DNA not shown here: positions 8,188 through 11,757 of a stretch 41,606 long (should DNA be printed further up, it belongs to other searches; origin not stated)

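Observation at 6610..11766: Complete, compact type II-C CRISPR-Cas9 locus inserted among housekeeping genes of an AT-rich alphaproteobacterium-like genome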

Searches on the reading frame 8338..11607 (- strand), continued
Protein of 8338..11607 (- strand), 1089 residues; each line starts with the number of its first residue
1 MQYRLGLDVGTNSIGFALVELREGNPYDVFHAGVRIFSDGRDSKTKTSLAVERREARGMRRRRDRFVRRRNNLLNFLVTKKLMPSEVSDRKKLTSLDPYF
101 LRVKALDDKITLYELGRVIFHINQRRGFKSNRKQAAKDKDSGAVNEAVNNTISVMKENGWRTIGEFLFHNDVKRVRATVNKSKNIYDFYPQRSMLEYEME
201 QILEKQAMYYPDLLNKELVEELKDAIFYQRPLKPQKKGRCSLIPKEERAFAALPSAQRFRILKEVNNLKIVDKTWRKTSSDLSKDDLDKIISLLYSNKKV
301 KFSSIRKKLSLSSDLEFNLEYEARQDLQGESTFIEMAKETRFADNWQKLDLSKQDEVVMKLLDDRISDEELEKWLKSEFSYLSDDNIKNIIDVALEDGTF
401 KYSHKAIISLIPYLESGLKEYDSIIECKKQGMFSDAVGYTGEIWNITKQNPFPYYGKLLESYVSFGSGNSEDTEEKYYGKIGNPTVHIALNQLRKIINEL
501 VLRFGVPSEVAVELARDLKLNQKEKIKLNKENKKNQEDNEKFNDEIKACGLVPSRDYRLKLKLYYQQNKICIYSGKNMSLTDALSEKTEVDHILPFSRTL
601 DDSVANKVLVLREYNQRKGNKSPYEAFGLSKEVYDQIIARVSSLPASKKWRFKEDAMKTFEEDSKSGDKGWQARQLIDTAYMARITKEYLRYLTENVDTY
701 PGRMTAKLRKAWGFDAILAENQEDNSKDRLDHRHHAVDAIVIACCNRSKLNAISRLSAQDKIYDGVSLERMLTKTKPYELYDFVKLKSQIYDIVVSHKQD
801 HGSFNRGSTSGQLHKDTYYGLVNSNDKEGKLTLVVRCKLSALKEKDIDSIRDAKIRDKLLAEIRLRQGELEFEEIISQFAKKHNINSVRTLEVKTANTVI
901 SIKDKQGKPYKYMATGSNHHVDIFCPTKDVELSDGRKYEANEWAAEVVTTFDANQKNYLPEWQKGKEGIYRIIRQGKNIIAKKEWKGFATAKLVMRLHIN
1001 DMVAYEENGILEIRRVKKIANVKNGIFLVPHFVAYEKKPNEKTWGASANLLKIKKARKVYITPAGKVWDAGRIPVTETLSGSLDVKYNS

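Call 92: predict_structure(alignment_id=A2)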
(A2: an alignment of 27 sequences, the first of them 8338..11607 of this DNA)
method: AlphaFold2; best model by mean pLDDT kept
length: 1089 residues; sequences in the alignment: 27
mean_pLDDT: 79.3   pTM: 0.59
mean pLDDT of the five models: 79.3, 79.0, 77.2, 76.8, 75.2
residues with pLDDT >= 90: 319; 70-90: 535; 50-70: 161; < 50: 74
segments of 3 or more residues with pLDDT < 50: 127-137, 516-521, 663-669, 761-766, 802-810, 966-971, 982-988, 1074-1089
pLDDT, mean of each block of 10 residues (from residue 1): 90 92 90 88 58 60 75 91 91 90 95 94 64 47 81 91 92 72 71 89 95 90 80 67 82 94 90 61 86 91 89 82 79 92 92 93 82 92 91 83 91 90 84 61 79 86 71 83 83 93 91 59 57 78 88 84 91 89 88 75 82 82 85 85 84 82 47 59 85 86 79 82 71 93 84 66 48 76 91 85 40 56 60 80 83 87 80 83 78 77 74 78 86 76 87 76 60 55 47 88 88 90 85 80 86 91 87 43 28
secondary structure, 60 per line:
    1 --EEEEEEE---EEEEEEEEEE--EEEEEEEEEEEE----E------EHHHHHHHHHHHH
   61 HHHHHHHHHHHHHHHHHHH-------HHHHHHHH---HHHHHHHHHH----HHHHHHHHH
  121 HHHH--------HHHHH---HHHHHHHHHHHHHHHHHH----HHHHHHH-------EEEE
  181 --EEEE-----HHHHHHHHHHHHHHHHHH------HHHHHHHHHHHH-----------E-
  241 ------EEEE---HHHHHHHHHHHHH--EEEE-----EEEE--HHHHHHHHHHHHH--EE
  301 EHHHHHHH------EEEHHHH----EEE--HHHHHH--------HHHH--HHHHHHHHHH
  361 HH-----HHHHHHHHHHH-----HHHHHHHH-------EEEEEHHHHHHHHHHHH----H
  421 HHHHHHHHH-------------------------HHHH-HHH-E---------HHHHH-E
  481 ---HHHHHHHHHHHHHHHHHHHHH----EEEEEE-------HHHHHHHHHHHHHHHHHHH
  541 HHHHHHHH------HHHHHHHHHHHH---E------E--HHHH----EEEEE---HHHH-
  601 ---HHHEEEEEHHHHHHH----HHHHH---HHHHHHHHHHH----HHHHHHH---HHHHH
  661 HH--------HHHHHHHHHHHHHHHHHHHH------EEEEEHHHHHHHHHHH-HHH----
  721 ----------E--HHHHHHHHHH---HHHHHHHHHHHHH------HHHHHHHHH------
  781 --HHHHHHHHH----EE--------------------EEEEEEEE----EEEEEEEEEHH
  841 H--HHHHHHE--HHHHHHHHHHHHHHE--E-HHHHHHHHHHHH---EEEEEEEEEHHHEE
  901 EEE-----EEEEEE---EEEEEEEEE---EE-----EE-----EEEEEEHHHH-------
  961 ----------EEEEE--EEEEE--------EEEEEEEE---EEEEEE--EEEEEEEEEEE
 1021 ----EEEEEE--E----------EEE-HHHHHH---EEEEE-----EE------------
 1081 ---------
elements in order (helices of 4 or more, strands of 3 or more residues): E3-9 E13-22 E25-36 H49-79 H87-94 H98-107 H112-124 H133-137 H141-158 H163-169 E177-180 E183-186 H192-209 H216-227 E247-250 H254-266 E269-272 E278-281 H284-296 E299-301 H302-308 E315-317 H318-321 E326-328 H331-336 H345-348 H351-362 H368-378 H384-391 E399-403 H404-415 H420-429 H455-458 H474-478 H484-504 E509-514 H522-548 H555-566 H580-583 E588-592 H596-599 E607-611 H612-618 H623-627 H631-641 H646-652 H656-662 H671-690 E697-701 H702-712 H734-743 H747-759 H766-774 H783-791 E818-825 E830-838 H844-849 H853-866 H872-883 E887-895 E899-903 E909-914 E918-926 E944-949 H950-953 E971-975 E978-982 E991-998 E1002-1007 E1010-1020 E1025-1030 E1044-1046 H1048-1053 E1057-1061

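Call 95: fold_search(model_id=the predicted structure, library=pdb)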
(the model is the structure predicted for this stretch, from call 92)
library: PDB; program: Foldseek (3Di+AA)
matches with E <= 10: 513; with E <= 0.001: 217
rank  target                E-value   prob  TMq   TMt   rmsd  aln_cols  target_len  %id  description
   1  6je4_A                1.0e-48  1.00  0.56  0.57  17.9      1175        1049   23  Crystal structure of Nme1Cas9-sgRNA-dsDNA dimer mediated by double protein inhibitor AcrIIC3 monomers (released 2019-11-06)
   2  6je4_K                1.0e-47  1.00  0.56  0.57  17.9      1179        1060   23  Crystal structure of Nme1Cas9-sgRNA-dsDNA dimer mediated by double protein inhibitor AcrIIC3 monomers (released 2019-11-06)
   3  6je4_O                2.4e-47  1.00  0.55  0.57  17.8      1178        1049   23  Crystal structure of Nme1Cas9-sgRNA-dsDNA dimer mediated by double protein inhibitor AcrIIC3 monomers (released 2019-11-06)
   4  6je4_E                3.4e-47  1.00  0.55  0.57  18.1      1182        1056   22  Crystal structure of Nme1Cas9-sgRNA-dsDNA dimer mediated by double protein inhibitor AcrIIC3 monomers (released 2019-11-06)
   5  6je9_C                1.1e-46  1.00  0.58  0.60  17.9      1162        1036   23  Crystal structure of Nme1Cas9-sgRNA dimer mediated by double protein inhibitor AcrIIC3 monomers (released 2019-11-06)
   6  6jdv_A                1.9e-46  1.00  0.64  0.67   8.7      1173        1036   22  Crystal structure of Nme1Cas9 in complex with sgRNA and target DNA (ATATGATT PAM) in catalytic state (released 2019-11-06)
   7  6je9_A                2.1e-46  1.00  0.59  0.60  18.0      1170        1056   23  Crystal structure of Nme1Cas9-sgRNA dimer mediated by double protein inhibitor AcrIIC3 monomers (released 2019-11-06)
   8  8hnt_A                3.5e-46  1.00  0.54  0.58  18.8      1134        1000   23  Crystal structure of anti-CRISPR protein AcrIIC4 bound to HpaCas9-sgRNA surveillance complex (released 2023-07-19)
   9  6jdq_A                9.4e-46  1.00  0.58  0.59  17.5      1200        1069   23  Crystal structure of Nme1Cas9 in complex with sgRNA (released 2019-11-06)
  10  9ar4_A                1.3e-45  1.00  0.61  0.65   8.8      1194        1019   22  CryoEM structure of ThermoCas9 in post-cleavage state bound with the DNA containing NNNNCCA PAM (released 2025-02-26)
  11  8ja0_A                1.4e-43  1.00  0.54  0.57  19.0      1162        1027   22  Cryo-EM structure of the NmeCas9-sgRNA-AcrIIC4 ternary complex (released 2023-08-09)
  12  6kc8_A                8.9e-43  1.00  0.63  0.66   8.8      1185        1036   23  Crystal structure of WT Nme1Cas9 in complex with sgRNA and target DNA (ATATGATT PAM) in post-cleavage state (released 2019-11-06)
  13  9ar6_A                1.4e-42  1.00  0.53  0.55  18.1      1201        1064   23  CryoEM structure of ThermoCas9 in pre-cleavage state bound with the DNA containing NNNNCCA PAM (released 2025-02-26)
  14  8hj4_A                3.1e-42  1.00  0.58  0.61  17.6      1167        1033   24  CryoEM structure of an anti-CRISPR protein AcrIIC5 bound to Nme1Cas9-sgRNA complex (released 2023-01-25)
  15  8jtr_A                4.0e-41  1.00  0.55  0.57  18.1      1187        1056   23  Cryo-EM structure of GeoCas9-sgRNA binary complex (released 2024-06-05)
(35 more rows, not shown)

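Call 96: get_annotated_region(hit=H24, flank=4000)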
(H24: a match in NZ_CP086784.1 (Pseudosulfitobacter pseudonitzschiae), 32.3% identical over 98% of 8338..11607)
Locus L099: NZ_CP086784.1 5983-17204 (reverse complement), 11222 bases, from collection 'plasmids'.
description: Pseudosulfitobacter pseudonitzschiae strain TT37-68 plasmid P1, complete sequence
organism: Pseudosulfitobacter pseudonitzschiae (NCBI taxid 1402135)
taxonomy: Bacteria; Pseudomonadota; Alphaproteobacteria; Rhodobacterales; Roseobacteraceae; Pseudosulfitobacter; Pseudosulfitobacter pseudonitzschiae
host: -; source: Thalassiosira tenera,The surface seawater at the Pearl River Estuary; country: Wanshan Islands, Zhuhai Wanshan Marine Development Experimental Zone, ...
typing (MOB-suite, as given by PLSDB): non-mobilizable; replicon rep_cluster_558
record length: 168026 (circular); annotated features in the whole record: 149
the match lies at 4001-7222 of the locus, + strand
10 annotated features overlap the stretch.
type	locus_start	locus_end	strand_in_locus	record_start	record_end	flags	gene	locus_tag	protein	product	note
CDS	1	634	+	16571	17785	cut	-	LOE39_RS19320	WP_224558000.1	IS256 family transposase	-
CDS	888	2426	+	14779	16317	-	istA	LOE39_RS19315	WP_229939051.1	IS21 family transposase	-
CDS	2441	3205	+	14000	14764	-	istB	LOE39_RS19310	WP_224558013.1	IS21-like element helper ATPase IstB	-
CDS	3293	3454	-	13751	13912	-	-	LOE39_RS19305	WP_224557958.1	hypothetical protein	-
CDS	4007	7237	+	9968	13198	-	cas9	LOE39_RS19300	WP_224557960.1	type II CRISPR RNA-guided endonuclease Cas9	GO:0043571 - maintenance of CRISPR repeat elements [Evidence IEA]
CDS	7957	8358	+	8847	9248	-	-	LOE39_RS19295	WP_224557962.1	transposase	GO:0006313 - DNA transposition [Evidence IEA]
CDS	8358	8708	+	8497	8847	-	tnpB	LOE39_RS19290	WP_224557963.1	IS66 family insertion sequence element accessory protein TnpB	-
CDS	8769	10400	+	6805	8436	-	-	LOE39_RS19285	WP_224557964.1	IS66 family transposase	-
CDS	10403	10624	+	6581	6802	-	-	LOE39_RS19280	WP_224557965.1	hypothetical protein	-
CDS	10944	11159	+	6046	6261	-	-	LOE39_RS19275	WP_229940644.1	hypothetical protein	-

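Call 97: get_annotated_region(hit=H22, flank=4000)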
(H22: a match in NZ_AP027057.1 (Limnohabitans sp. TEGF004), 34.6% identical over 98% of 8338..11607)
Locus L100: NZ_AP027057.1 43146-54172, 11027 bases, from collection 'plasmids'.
description: Limnohabitans sp. TEGF004 plasmid pTEGF4, complete sequence
organism: Limnohabitans sp. TEGF004 (NCBI taxid 2986281)
taxonomy: Bacteria; Pseudomonadota; Betaproteobacteria; Burkholderiales; Comamonadaceae; Limnohabitans; Limnohabitans sp. TEGF004
host: -; source: water,lake surface water; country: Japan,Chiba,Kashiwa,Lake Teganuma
typing (MOB-suite, as given by PLSDB): non-mobilizable
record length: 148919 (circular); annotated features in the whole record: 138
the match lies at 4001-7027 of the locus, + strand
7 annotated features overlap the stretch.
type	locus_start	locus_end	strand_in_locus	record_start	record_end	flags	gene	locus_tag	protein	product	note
CDS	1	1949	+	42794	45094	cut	xdhB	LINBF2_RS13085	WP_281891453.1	xanthine dehydrogenase molybdopterin binding subunit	GO:0009115 - xanthine catabolic process [Evidence IEA]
CDS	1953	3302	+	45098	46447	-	guaD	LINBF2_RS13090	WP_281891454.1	guanine deaminase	GO:0006147 - guanine catabolic process [Evidence IEA]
CDS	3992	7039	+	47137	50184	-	cas9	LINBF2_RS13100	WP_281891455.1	type II CRISPR RNA-guided endonuclease Cas9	GO:0043571 - maintenance of CRISPR repeat elements [Evidence IEA]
CDS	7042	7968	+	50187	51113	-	cas1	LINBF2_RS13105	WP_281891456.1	type II CRISPR-associated endonuclease Cas1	GO:0051607 - defense response to virus [Evidence IEA]; GO:0043571 - maintenance of CRISPR repeat elements [Evidence IEA]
CDS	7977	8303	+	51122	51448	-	cas2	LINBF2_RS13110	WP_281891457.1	CRISPR-associated endonuclease Cas2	GO:0043571 - maintenance of CRISPR repeat elements [Evidence IEA]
CDS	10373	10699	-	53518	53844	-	-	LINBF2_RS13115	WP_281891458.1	type II toxin-antitoxin system PemK/MazF family toxin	-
CDS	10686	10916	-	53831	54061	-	-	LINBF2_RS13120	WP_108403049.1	addiction module antitoxin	-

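Call 104: search_dna_similar(query=window:8338-11607:-, collection=plasmids, mode=protein, max_rows=60, rows=spread)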
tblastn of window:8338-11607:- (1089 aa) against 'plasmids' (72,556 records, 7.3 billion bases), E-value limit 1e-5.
Records with a match: 64; places in all: 65; records where one place covers at least 80% of the query: 46.
Best place of each record, by identity: <60% 64.
By first word of the organism name: Pseudosulfitobacter 37; Bacillus 6; Pasteurella 3; Novosphingobium 2; Azospirillum 1; Limnohabitans 1; Haematospirillum 1; Nitrobacter 1; Bosea 1; Marinibacterium 1; and 10 more.
By predicted mobility (MOB-suite, as given by PLSDB): non-mobilizable 55; mobilizable 5; conjugative 4.
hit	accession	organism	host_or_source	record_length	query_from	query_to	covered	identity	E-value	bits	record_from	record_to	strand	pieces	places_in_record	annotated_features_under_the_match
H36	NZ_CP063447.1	Novosphingobium sp. ES2-1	mixed culture,activated sludge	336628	1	1076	99%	35.5%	3e-153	514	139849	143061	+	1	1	type II CRISPR RNA-guided endonuclease Cas9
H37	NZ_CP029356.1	Azospirillum thermophilum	cell culture,hot spring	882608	3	1071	98%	35.2%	2e-149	558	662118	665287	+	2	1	cas9: type II CRISPR RNA-guided endonuclease Cas9 (x2)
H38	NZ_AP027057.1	Limnohabitans sp. TEGF004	water,lake surface water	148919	1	1071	98%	34.6%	2e-146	494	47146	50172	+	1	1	cas9: type II CRISPR RNA-guided endonuclease Cas9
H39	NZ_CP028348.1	Novosphingobium sp. THN1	cell culture,surface water of Lake Taihu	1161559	1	1071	98%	34.4%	2e-129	491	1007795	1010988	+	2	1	record has no annotation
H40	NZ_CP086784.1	Pseudosulfitobacter pseudonitzschiae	Thalassiosira tenera,The surface ...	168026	1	1071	98%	32.3%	4e-131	448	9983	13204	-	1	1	cas9: type II CRISPR RNA-guided endonuclease Cas9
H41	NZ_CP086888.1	Pseudosulfitobacter pseudonitzschiae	Skeletonema costatum,The surface ...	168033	1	1071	98%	32.3%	4e-131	448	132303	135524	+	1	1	cas9: type II CRISPR RNA-guided endonuclease Cas9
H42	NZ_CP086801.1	Pseudosulfitobacter pseudonitzschiae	Thalassiosira tenera,The surface ...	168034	1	1071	98%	32.3%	4e-131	448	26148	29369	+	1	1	cas9: type II CRISPR RNA-guided endonuclease Cas9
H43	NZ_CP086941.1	Pseudosulfitobacter pseudonitzschiae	Skeletonema costatum,The surface ...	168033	1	1071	98%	32.3%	4e-131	448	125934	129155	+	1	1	cas9: type II CRISPR RNA-guided endonuclease Cas9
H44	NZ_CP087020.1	Pseudosulfitobacter pseudonitzschiae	Mediolabrus comicus,The surface ...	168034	1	1071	98%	32.3%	4e-131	448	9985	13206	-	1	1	cas9: type II CRISPR RNA-guided endonuclease Cas9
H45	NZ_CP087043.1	Pseudosulfitobacter pseudonitzschiae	Mediolabrus comicus,The surface ...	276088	1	1071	98%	32.3%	4e-131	448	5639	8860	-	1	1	cas9: type II CRISPR RNA-guided endonuclease Cas9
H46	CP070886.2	Pseudosulfitobacter pseudonitzschiae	Skeletonema costatum,The surface ...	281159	1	1071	98%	32.3%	4e-131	448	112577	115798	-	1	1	cas9: type II CRISPR RNA-guided endonuclease Cas9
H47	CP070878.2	Pseudosulfitobacter pseudonitzschiae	Skeletonema costatum,The surface ...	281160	1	1071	98%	32.3%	4e-131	448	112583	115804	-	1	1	cas9: type II CRISPR RNA-guided endonuclease Cas9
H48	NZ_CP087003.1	Pseudosulfitobacter pseudonitzschiae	Skeletonema costatum,The surface ...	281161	1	1071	98%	32.3%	4e-131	448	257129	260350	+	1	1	cas9: type II CRISPR RNA-guided endonuclease Cas9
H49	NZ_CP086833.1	Pseudosulfitobacter pseudonitzschiae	Trieres chinensis,The surface seawater ...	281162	1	1071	98%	32.3%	4e-131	448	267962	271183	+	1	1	cas9: type II CRISPR RNA-guided endonuclease Cas9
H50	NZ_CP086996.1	Pseudosulfitobacter pseudonitzschiae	Skeletonema costatum,The surface ...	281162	1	1071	98%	32.3%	4e-131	448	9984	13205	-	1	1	cas9: type II CRISPR RNA-guided endonuclease Cas9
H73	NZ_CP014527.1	Haematospirillum jordaniae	Homo sapiens,Blood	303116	4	1042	95%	33.3%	3e-136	464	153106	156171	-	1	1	cas9: type II CRISPR RNA-guided endonuclease Cas9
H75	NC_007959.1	Nitrobacter hamburgensis X14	-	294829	3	1068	98%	32.2%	2e-140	476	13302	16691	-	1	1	cas9: type II CRISPR RNA-guided endonuclease Cas9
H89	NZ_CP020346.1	Pasteurella multocida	Oryctolagus cuniculus,lung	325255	1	756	69%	28.1%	3e-49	199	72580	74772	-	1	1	none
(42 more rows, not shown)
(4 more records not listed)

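Call 105: get_annotated_region(hit=H75, flank=5000)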
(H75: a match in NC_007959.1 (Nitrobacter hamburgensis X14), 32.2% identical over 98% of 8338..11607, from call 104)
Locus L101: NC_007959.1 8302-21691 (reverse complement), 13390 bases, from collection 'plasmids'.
description: Nitrobacter hamburgensis X14 plasmid 1, complete sequence
organism: Nitrobacter hamburgensis X14 (NCBI taxid 323097)
taxonomy: Bacteria; Pseudomonadota; Alphaproteobacteria; Hyphomicrobiales; Nitrobacteraceae; Nitrobacter; Nitrobacter hamburgensis; Nitrobacter hamburgensis X14
host: -; source: -; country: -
typing (MOB-suite, as given by PLSDB): mobilizable; replicon rep_cluster_472; relaxase MOBP
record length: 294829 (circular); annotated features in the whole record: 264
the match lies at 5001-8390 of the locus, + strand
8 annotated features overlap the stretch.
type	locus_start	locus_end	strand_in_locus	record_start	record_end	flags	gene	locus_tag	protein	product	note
CDS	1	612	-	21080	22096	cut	-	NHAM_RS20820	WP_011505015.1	hypothetical protein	-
CDS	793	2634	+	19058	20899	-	-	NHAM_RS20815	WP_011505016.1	HipA domain-containing protein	-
CDS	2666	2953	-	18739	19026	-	-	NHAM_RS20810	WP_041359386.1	hypothetical protein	-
CDS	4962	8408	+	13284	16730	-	cas9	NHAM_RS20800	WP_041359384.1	type II CRISPR RNA-guided endonuclease Cas9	GO:0043571 - maintenance of CRISPR repeat elements [Evidence IEA]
CDS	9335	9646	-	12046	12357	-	-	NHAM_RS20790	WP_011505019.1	helix-turn-helix transcriptional regulator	-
CDS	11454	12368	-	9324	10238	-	cbbX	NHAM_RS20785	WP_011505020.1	CbbX protein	-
CDS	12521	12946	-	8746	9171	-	-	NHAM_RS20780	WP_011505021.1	ribulose bisphosphate carboxylase small subunit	-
CDS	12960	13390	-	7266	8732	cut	-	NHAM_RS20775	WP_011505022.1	form I ribulose bisphosphate carboxylase large subunit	-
